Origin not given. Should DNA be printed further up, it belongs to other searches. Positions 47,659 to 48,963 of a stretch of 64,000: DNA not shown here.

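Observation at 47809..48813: YchF homologue with apparently degenerate nucleotide-binding motifs, translationally coupled into a sucC-sucD-X-hutI operon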

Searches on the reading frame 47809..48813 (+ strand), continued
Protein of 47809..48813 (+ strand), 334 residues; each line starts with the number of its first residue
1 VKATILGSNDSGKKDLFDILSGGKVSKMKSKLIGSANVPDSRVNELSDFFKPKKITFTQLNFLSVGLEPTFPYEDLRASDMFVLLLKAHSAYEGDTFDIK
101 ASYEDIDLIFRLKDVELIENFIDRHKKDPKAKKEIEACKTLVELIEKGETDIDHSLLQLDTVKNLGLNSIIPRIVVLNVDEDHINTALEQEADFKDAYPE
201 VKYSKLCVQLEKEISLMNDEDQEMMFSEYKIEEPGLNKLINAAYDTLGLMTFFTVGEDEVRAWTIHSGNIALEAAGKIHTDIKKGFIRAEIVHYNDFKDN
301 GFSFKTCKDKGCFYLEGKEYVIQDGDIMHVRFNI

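Call 49: search_protein_families(library=pfam, proteins=[L088:1602-3110:+, L088:3214-5256:+, L088:5308-7074:+, L088:7023-8012:+, L088:8009-9133:+, L088:9130-9999:+, L088:10001-11035:+, L088:11339-12601:-, L088:12615-15059:-, L088:15796-16389:+], max_evalue=0.001)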
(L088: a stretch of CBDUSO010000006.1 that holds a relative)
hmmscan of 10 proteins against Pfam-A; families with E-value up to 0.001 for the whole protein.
L088:1602-3110:+ (502 aa): 5 families
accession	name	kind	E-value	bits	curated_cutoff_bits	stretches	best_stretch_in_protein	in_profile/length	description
PF04542.20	Sigma70_r2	-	9.3e-25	86.7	24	1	270-339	1-70/71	Sigma-70 region 2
PF04539.22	Sigma70_r3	-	1.4e-22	80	25.3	1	349-425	1-77/78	Sigma-70 region 3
PF04545.22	Sigma70_r4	-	6e-18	64.5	24.1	1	439-490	2-49/50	Sigma-70, region 4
PF00140.25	Sigma70_r1_2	-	5.4e-12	45.9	22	1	232-262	1-31/34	Sigma-70 factor, region 1.2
PF03979.19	Sigma70_r1_1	-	4.1e-10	39.9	22.5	1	155-207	6-58/81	Sigma-70 factor, region 1.1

L088:3214-5256:+ (680 aa): 6 families
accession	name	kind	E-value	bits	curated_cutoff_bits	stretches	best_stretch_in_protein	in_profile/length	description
PF13361.12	UvrD_C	-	5.7e-74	250.1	25.6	1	240-575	1-348/350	UvrD-like helicase C-terminal domain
PF00580.27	UvrD-helicase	-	7.2e-72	242.8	23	1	2-235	30-271/271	UvrD/REP helicase N-terminal domain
PF13245.12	AAA_19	-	6.4e-19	68.9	25.1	1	3-220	28-134/134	AAA domain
PF13538.12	UvrD_C_2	-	2.9e-09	37.1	27.4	1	515-572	3-51/52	UvrD-like helicase C-terminal domain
PF21196.3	PcrA_UvrD_tudor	-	1.6e-08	34.7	23.9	1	637-679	2-48/48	PcrA/UvrD tudor domain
PF01443.25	Viral_helicase1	-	2.4e-08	34.5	21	0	497-572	160-226/228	Viral superfamily 1 RNA helicase core domain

L088:5308-7074:+ (588 aa): 1 family
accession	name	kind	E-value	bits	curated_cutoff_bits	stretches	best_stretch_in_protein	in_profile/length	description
PF07833.16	Cu_amine_oxidN1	-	6.6e-25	87.6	24.2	2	526-580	52-106/108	Copper amine oxidase N-terminal domain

L088:7023-8012:+ (329 aa): 2 families
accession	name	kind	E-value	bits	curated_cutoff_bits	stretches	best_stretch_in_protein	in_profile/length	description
PF00849.27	PseudoU_synth_2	-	2.2e-30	106.3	26.8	1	105-258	2-151/152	RNA pseudouridylate synthase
PF01479.30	S4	-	2.2e-09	37.3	22.8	1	31-75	1-46/48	S4 domain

L088:8009-9133:+ (374 aa): 4 families
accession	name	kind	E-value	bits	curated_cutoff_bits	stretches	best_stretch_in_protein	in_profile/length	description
PF08442.15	ATP-grasp_2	-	1.1e-45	156.2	29.5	1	2-193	1-201/202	ATP-grasp domain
PF00549.24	Ligase_CoA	-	4e-26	92.1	24.5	1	252-367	1-123/128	CoA-ligase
PF13549.11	ATP-grasp_5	-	6.6e-11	42.4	27.6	1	2-106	9-119/221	ATP-grasp domain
PF24948.1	Citrate_synth_N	-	1.9e-10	40.9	83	1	39-212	51-223/232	ATP-citrate synthase ATP-grasp domain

L088:9130-9999:+ (289 aa): 4 families
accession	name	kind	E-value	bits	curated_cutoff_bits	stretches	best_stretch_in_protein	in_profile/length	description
PF02629.25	CoA_binding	-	1.5e-25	90.2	22.3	1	7-99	2-97/97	CoA binding domain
PF00549.24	Ligase_CoA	-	4.8e-19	69.2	24.5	1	151-271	1-126/128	CoA-ligase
PF13607.11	Succ_CoA_lig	-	1.5e-11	44.6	27.4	1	145-252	1-106/138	Succinyl-CoA ligase like flavodoxin domain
PF13380.12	CoA_binding_2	-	2e-06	28.7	22.8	1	19-128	14-114/116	CoA binding domain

L088:10001-11035:+ (344 aa): 2 families
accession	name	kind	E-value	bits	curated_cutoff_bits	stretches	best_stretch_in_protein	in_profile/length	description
PF06071.19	YchF-GTPase_C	-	8.4e-33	112.8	27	1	259-342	1-83/84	Protein of unknown function (DUF933)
PF01926.29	MMR_HSR1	-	2.5e-05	24.8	21.9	1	3-110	2-99/113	50S ribosome-binding GTPase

L088:11339-12601:- (420 aa): 1 family
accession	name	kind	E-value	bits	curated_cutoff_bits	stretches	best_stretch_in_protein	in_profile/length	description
PF00188.32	CAP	-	7.1e-11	43.4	21.1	1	82-204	2-117/117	Cysteine-rich secretory protein family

L088:12615-15059:- (814 aa): 5 families
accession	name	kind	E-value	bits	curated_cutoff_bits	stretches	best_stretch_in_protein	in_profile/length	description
PF13603.12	tRNA-synt_1_2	-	1.5e-69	233.7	25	1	220-402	1-185/185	Leucyl-tRNA synthetase, editing domain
PF00133.28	tRNA-synt_1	-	4.8e-46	157.8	22.7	2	413-609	226-404/414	tRNA synthetases class I (I, L, M and V)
PF09334.17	tRNA-synt_1g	-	8.2e-32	110.8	20.1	3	41-186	8-149/391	tRNA synthetases class I (M)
PF08264.19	Anticodon_1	-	6.7e-25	88.1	25.1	1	658-777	7-145/148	Anticodon-binding domain of tRNA ligase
PF01406.26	tRNA-synt_1e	-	0.00022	21.1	27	0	566-607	241-281/301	tRNA synthetases class I (C) catalytic domain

L088:15796-16389:+ (197 aa): 4 families
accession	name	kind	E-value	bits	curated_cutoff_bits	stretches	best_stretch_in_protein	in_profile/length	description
PF03602.21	Cons_hypoth95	-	3.9e-43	147.7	24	1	10-189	1-181/182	Conserved hypothetical protein 95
PF09445.16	Methyltransf_15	-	2.6e-06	27.6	22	1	52-131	2-80/165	RNA cap guanine-N2 methyltransferase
PF13847.12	Methyltransf_31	-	4.4e-06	26.9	27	1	50-168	3-120/145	Methyltransferase domain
PF02086.21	MethyltransfD12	-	0.00053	20.2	22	0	48-106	19-74/253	D12 class N6 adenine-specific DNA methyltransferase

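Call 50: find_encoding_contigs(protein=P0124, flank=8000, max_places=3)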
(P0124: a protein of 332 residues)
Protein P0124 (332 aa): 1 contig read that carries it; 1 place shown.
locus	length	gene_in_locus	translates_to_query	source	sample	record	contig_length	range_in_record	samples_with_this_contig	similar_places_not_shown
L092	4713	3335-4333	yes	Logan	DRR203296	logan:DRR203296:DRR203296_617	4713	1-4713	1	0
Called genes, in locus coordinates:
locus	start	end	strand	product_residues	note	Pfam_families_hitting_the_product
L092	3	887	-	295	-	?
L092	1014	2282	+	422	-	PF00483:NTP_transferase, PF24894:Hexapep_GlmU, PF25084:LbH_EIF2B, PF25247:LbH_GLGC (weak)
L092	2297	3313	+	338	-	PF04613:LpxD, PF25084:LbH_EIF2B (weak), PF25087:GMPPB_C, PF00132:Hexapep, PF14602:Hexapep_2 (faint), PF00132:Hexapep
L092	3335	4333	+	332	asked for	PF06071:YchF-GTPase_C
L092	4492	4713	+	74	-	?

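Call 51: find_encoding_contigs(protein=P0184, flank=8000, max_places=3)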
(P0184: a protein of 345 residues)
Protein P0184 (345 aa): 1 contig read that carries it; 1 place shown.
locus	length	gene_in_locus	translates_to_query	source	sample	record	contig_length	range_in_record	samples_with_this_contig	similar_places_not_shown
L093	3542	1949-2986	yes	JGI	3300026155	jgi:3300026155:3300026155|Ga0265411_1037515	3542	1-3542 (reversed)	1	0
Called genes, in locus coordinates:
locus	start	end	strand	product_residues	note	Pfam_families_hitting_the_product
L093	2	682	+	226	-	?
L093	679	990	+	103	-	PF03091:CutA1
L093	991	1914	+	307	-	PF01479:S4, PF00849:PseudoU_synth_2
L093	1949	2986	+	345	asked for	PF01926:MMR_HSR1 (weak), PF06071:YchF-GTPase_C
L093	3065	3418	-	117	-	-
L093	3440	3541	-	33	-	?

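Call 54: search_protein_families(library=ncbifam, proteins=[L038:3229-4299:+, L038:6907-7977:+, L088:10001-11035:+, P0024, P0033, P0124, P0096, L024:1863-2882:+, L075:10001-11095:+, P0013], max_evalue=0.00001)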
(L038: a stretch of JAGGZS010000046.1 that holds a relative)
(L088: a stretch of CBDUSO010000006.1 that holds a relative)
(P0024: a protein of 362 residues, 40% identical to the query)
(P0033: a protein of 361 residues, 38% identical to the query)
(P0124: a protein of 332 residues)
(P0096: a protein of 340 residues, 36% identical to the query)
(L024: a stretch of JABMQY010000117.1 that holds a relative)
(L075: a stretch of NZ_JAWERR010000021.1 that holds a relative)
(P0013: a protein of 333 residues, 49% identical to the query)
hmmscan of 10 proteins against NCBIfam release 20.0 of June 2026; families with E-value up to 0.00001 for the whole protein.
L038:3229-4299:+ (357 aa): 3 families
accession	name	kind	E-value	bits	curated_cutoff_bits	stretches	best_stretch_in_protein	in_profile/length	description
TIGR00092.1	TIGR00092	equivalog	1.8e-87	293.9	279.2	1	2-357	4-368/368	redox-regulated ATPase YchF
NF007171.0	PRK09602.1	subfamily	6.1e-10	38.5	387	0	1-43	3-45/397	YchF-related putative GTPase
NF008956.1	PRK12299.1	equivalog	9.6e-06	24.8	300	0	2-46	160-204/327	GTPase ObgE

L038:6907-7977:+ (357 aa): 10 families
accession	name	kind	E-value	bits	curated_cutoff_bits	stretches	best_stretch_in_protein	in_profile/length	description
TIGR00092.1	TIGR00092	equivalog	1.2e-134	449.1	279.2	1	2-357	3-362/368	redox-regulated ATPase YchF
NF007171.0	PRK09602.1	subfamily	3.4e-38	131.5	387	1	3-249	4-264/397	YchF-related putative GTPase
NF008956.1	PRK12299.1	equivalog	6e-22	78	300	1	4-147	161-276/327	GTPase ObgE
NF008955.0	PRK12297.1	equivalog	1.2e-21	77.2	406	1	4-204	162-331/429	GTPase ObgE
TIGR02729.1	Obg_CgtA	equivalog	8.8e-21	74.3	280.25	1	4-142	160-275/329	Obg family GTPase CgtA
NF008954.1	PRK12296.1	equivalog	5.3e-18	64.7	377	1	5-133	163-268/470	GTPase ObgE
TIGR00231.1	small_GTP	domain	1.2e-07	31.6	42.5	1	3-104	5-92/164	GTP-binding protein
TIGR00437.1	feoB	equivalog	2.3e-07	29.9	315.65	1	8-49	1-42/594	ferrous iron transport protein B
TIGR03596.1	GTPase_YlqF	equivalog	1.7e-06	27.6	208.2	0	3-35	120-153/276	ribosome biogenesis GTPase YlqF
TIGR03594.1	GTPase_EngA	equivalog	4.6e-06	25.9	306.7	0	6-25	5-24/432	ribosome biogenesis GTPase Der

L088:10001-11035:+ (344 aa): 2 families
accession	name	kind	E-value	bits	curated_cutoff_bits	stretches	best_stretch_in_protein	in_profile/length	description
TIGR00092.1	TIGR00092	equivalog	1.5e-65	221.8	279.2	1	3-342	5-366/368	redox-regulated ATPase YchF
NF007171.0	PRK09602.1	subfamily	4.7e-06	25.7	387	0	1-24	3-26/397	YchF-related putative GTPase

P0024 (362 aa): 7 families
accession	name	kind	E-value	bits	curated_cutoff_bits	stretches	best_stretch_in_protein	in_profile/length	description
TIGR00092.1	TIGR00092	equivalog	1.4e-119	399.5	279.2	1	3-361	5-367/368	redox-regulated ATPase YchF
NF007171.0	PRK09602.1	subfamily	1.1e-30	106.8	387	1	1-205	3-227/397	YchF-related putative GTPase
NF008955.0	PRK12297.1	equivalog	9.7e-18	64.3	406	1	2-188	161-317/429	GTPase ObgE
TIGR02729.1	Obg_CgtA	equivalog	1.9e-16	60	280.25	1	2-176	159-309/329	Obg family GTPase CgtA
NF008956.1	PRK12299.1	equivalog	2.5e-16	59.5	300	1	2-169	160-299/327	GTPase ObgE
NF008954.1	PRK12296.1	equivalog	7.3e-12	44.5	377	1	2-133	161-269/470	GTPase ObgE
TIGR00231.1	small_GTP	domain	2.3e-07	30.7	42.5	1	2-104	5-93/164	GTP-binding protein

P0033 (361 aa): 2 families
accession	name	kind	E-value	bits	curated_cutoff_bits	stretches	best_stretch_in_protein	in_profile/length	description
TIGR00092.1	TIGR00092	equivalog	2.3e-96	323.1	279.2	1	2-361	4-368/368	redox-regulated ATPase YchF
NF007171.0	PRK09602.1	subfamily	8.2e-10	38.1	387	1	1-155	3-168/397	YchF-related putative GTPase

P0124 (332 aa): 1 family
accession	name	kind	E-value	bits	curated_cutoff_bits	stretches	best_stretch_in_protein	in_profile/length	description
TIGR00092.1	TIGR00092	equivalog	7.2e-69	232.7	279.2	1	2-332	4-368/368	redox-regulated ATPase YchF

P0096 (340 aa): 1 family
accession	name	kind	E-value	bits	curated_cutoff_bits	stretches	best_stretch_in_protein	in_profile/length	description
TIGR00092.1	TIGR00092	equivalog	4.5e-68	230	279.2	1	2-340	4-368/368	redox-regulated ATPase YchF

L024:1863-2882:+ (340 aa): 1 family
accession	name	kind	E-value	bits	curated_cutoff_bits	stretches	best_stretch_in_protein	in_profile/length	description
TIGR00092.1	TIGR00092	equivalog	3.1e-63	214.1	279.2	1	91-340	112-368/368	redox-regulated ATPase YchF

L075:10001-11095:+ (365 aa): 11 families
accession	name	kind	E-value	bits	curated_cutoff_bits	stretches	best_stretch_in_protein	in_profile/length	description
TIGR00092.1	TIGR00092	equivalog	5.7e-150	499.5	279.2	1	2-365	4-368/368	redox-regulated ATPase YchF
NF007171.0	PRK09602.1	subfamily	2.2e-40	138.7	387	1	1-247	3-261/397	YchF-related putative GTPase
NF008955.0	PRK12297.1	equivalog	2.9e-26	92.4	406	1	3-273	162-408/429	GTPase ObgE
TIGR02729.1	Obg_CgtA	equivalog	2.7e-23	82.5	280.25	1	3-158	160-288/329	Obg family GTPase CgtA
NF008956.1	PRK12299.1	equivalog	9.3e-23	80.7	300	1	3-152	161-277/327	GTPase ObgE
NF008954.1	PRK12296.1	equivalog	2e-19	69.4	377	1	3-162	162-303/470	GTPase ObgE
TIGR00231.1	small_GTP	domain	7.9e-08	32.2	42.5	1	1-102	4-91/164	GTP-binding protein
TIGR03594.1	GTPase_EngA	equivalog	8.4e-08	31.6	306.7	1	3-45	3-46/432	ribosome biogenesis GTPase Der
TIGR03156.1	GTP_HflX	equivalog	8.5e-08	31.5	216.75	1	2-50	191-239/351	GTPase HflX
TIGR00437.1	feoB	equivalog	2.5e-07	29.8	315.65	1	7-49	1-43/594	ferrous iron transport protein B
NF008280.0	PRK11058.1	equivalog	3.5e-06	26.1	441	1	4-48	201-245/426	ribosome rescue GTPase HflX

P0013 (333 aa): 1 family
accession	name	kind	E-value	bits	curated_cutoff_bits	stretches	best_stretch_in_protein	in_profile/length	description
TIGR00092.1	TIGR00092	equivalog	1.3e-55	189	279.2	1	34-332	43-367/368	redox-regulated ATPase YchF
